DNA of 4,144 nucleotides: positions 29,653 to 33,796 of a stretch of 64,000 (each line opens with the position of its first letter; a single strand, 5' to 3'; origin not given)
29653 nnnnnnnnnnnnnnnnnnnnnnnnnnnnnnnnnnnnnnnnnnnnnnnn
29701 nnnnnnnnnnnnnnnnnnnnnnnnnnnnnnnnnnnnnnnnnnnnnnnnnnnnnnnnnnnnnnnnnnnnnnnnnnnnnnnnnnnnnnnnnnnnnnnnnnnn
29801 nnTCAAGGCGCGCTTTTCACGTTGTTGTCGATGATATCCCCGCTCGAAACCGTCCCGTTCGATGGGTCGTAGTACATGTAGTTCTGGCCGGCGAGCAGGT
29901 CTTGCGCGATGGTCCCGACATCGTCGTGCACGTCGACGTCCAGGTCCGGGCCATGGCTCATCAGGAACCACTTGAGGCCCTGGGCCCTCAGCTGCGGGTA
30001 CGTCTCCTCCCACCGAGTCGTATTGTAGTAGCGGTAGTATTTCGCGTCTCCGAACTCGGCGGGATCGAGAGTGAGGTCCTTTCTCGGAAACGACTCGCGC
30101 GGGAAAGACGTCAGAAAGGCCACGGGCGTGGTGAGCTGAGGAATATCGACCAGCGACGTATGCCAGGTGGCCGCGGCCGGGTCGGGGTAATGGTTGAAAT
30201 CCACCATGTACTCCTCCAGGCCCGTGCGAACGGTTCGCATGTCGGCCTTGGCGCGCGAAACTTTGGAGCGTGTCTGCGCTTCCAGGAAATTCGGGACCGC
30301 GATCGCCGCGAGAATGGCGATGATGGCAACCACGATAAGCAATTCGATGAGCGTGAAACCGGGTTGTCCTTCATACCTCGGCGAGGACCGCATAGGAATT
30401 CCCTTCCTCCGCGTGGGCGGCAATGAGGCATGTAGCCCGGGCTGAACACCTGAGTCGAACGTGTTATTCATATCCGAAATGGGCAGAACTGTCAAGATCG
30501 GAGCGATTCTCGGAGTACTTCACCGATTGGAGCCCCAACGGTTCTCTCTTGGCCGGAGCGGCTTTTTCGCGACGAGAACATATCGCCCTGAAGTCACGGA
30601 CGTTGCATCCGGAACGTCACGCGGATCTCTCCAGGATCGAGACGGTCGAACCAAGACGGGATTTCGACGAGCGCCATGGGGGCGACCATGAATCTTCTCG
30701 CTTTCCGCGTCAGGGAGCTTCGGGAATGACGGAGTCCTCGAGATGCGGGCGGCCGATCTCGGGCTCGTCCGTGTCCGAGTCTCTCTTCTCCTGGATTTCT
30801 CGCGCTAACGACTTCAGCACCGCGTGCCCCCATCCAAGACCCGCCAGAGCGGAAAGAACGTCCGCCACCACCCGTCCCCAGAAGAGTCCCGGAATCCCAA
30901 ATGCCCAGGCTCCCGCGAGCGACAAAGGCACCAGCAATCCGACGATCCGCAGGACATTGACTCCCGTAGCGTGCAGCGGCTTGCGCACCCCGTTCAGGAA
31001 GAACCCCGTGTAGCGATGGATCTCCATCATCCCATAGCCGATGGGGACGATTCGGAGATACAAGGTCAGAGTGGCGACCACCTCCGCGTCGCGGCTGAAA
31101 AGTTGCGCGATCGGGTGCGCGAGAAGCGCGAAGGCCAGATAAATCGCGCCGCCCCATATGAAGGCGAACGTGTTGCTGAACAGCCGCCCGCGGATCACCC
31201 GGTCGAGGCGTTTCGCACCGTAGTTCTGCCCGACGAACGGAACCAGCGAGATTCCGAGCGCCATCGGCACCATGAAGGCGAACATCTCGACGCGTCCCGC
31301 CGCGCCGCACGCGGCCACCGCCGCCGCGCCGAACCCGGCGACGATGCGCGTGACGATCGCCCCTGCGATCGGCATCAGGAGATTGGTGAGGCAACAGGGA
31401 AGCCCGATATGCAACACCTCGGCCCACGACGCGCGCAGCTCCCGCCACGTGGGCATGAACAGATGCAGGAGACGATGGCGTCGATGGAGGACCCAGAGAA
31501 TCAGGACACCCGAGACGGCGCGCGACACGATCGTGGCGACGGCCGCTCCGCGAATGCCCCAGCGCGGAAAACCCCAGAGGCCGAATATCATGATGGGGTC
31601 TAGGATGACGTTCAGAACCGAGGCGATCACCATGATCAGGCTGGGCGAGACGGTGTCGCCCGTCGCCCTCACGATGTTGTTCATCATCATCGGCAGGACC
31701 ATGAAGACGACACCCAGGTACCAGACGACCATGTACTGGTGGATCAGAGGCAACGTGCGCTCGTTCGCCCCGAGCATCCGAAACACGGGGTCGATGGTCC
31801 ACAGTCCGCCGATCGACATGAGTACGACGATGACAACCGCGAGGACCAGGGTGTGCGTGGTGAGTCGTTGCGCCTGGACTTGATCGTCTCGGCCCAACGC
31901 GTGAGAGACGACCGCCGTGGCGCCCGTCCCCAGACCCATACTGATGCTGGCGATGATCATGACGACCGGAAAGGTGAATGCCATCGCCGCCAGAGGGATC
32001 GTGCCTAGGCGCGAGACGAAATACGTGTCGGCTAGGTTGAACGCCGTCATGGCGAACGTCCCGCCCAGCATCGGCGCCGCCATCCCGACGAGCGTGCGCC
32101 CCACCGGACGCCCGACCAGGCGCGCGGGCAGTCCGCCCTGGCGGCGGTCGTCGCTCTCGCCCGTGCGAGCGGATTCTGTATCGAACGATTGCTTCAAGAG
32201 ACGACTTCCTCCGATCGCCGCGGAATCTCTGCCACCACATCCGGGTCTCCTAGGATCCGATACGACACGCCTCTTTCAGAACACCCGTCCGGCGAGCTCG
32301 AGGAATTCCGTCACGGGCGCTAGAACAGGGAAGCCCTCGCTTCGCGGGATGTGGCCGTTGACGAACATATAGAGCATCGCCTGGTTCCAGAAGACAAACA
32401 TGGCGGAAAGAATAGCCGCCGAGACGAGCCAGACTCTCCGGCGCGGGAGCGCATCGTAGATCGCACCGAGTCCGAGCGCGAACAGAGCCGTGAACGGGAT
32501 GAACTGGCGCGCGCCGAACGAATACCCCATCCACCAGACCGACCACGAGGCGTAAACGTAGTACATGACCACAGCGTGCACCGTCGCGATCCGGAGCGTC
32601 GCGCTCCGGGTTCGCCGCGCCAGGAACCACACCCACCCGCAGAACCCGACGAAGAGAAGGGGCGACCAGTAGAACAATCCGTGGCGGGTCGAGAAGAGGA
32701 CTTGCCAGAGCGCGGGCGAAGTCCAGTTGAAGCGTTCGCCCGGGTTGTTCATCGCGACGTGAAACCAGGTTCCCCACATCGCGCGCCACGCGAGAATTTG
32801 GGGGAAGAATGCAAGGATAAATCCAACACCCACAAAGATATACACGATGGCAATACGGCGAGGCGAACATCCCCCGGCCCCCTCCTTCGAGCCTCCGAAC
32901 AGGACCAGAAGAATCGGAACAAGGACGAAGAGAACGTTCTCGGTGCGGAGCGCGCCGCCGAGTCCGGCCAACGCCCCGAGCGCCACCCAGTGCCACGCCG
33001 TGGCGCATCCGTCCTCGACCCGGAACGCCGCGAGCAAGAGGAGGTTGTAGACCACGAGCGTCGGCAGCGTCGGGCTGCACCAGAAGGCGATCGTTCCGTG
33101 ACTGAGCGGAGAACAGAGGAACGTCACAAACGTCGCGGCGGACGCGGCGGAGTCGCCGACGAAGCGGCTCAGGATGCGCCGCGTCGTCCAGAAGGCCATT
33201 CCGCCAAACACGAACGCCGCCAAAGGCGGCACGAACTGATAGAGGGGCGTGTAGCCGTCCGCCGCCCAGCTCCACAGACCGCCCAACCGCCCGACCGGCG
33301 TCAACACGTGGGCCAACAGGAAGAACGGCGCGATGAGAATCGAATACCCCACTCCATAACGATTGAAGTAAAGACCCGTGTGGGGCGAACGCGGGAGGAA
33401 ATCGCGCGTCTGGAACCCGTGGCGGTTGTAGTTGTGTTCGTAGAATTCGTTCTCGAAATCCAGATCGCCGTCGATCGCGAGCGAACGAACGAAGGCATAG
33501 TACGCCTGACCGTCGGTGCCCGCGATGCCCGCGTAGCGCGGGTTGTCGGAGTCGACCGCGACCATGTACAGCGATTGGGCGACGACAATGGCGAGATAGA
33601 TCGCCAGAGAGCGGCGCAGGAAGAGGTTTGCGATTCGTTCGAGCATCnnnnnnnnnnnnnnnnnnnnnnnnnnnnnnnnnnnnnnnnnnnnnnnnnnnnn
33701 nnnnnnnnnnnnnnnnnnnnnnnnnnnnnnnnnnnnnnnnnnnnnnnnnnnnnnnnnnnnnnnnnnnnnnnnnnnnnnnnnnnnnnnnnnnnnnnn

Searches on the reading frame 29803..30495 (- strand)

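Call 8: search_protein_families(library=pfam, proteins=[window:29803-30495:-], max_evalue=0.001)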
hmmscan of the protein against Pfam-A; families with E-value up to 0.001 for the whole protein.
window:29803-30495:- (230 aa): 1 family
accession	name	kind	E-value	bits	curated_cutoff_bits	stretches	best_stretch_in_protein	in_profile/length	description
PF07963.17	N_methyl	-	5.1e-08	32.6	21.2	1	44-66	4-26/27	Prokaryotic N-terminal methylation motif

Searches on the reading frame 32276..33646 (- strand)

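Call 8: search_protein_families(library=pfam, proteins=[window:32276-33646:-], max_evalue=0.001)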
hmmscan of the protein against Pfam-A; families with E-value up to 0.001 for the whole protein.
window:32276-33646:- (456 aa): 0 families

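Call 50: search_protein_families(library=ncbifam, proteins=[window:32276-33646:-], max_evalue=0.00001)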
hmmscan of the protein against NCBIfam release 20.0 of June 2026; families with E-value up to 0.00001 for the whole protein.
window:32276-33646:- (456 aa): 1 family
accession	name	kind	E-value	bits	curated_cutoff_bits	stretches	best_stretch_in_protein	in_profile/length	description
NF047440.1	LA3751_2_3_fam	subfamily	2.8e-11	42.9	200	1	134-425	91-382/460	LA_3751/LA_3752 family putative glycosyltransferase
